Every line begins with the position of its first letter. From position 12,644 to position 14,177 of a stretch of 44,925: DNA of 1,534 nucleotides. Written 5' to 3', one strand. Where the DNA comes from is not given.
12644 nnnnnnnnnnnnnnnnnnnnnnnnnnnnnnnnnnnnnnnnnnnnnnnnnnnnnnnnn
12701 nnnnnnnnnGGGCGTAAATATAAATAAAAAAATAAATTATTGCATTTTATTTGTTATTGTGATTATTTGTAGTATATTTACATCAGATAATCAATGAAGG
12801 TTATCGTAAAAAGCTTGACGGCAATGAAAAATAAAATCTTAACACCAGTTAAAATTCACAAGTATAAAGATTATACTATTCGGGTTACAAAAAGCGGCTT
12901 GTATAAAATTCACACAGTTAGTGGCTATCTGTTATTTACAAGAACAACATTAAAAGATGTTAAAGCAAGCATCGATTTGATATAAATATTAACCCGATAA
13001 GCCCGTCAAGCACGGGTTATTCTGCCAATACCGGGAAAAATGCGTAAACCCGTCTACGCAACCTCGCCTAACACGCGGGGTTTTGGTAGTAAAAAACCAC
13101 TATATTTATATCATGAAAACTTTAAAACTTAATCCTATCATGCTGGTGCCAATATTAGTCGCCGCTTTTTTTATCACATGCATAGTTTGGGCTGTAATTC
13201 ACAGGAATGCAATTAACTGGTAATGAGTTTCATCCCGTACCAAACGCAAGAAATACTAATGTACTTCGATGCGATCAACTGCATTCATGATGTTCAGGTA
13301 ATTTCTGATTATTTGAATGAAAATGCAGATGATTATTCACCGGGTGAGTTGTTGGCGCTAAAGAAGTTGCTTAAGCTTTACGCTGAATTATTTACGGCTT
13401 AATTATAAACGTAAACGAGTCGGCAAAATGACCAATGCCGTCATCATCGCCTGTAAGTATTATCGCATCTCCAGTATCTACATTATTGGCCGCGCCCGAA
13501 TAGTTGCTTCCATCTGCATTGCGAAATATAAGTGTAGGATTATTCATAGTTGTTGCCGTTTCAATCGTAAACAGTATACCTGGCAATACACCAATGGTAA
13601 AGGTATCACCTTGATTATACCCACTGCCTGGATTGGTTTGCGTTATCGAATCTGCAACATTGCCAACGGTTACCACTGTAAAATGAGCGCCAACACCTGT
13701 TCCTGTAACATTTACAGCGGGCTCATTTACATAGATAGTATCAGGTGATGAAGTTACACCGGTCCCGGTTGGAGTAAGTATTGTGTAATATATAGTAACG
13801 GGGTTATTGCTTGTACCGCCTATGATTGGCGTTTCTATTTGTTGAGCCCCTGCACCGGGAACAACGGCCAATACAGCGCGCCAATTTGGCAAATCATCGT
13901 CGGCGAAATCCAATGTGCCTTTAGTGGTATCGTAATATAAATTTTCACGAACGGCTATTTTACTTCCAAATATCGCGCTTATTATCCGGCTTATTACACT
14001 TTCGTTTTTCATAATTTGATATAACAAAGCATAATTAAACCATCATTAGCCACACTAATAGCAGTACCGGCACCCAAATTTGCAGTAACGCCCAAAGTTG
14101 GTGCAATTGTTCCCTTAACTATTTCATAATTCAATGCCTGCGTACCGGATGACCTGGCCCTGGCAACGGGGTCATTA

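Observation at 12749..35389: One promoter, conserved well beyond the sigma contacts, drives opposite-strand cassettes that break up the structural operon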

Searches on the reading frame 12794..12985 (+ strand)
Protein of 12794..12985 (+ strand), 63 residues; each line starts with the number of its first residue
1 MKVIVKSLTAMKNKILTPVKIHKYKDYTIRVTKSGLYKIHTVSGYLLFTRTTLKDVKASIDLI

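Call 16: search_protein_families(library=phrogs, proteins=[window:12794-12985:+], max_evalue=0.01)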
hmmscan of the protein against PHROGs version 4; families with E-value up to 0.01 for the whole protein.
window:12794-12985:+ (63 aa): 2 families
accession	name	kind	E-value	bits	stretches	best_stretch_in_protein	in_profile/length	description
phrog_22927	-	unknown function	0.0014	19.6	1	14-44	2-32/55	-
phrog_4655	-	unknown function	0.0035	18.1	1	22-49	78-105/123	-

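Call 17: search_protein_families(library=pfam, proteins=[window:12794-12985:+], max_evalue=0.01)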
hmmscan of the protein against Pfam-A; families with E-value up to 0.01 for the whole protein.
window:12794-12985:+ (63 aa): 0 families

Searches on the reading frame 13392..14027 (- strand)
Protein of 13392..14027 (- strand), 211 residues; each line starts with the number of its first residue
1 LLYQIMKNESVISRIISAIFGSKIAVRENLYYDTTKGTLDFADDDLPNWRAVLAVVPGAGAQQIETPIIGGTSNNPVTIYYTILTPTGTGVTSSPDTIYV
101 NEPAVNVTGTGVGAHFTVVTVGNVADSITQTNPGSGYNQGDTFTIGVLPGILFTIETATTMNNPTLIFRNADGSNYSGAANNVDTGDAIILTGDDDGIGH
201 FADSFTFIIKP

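Call 15: search_protein_families(library=phrogs, proteins=[window:13392-14027:-], max_evalue=0.001)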
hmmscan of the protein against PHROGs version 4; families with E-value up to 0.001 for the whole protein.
window:13392-14027:- (211 aa): 0 families

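Call 105: search_protein_families(library=pfam, proteins=[window:13392-14027:-], max_evalue=0.01)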
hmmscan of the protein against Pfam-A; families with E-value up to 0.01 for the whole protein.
window:13392-14027:- (211 aa): 0 families
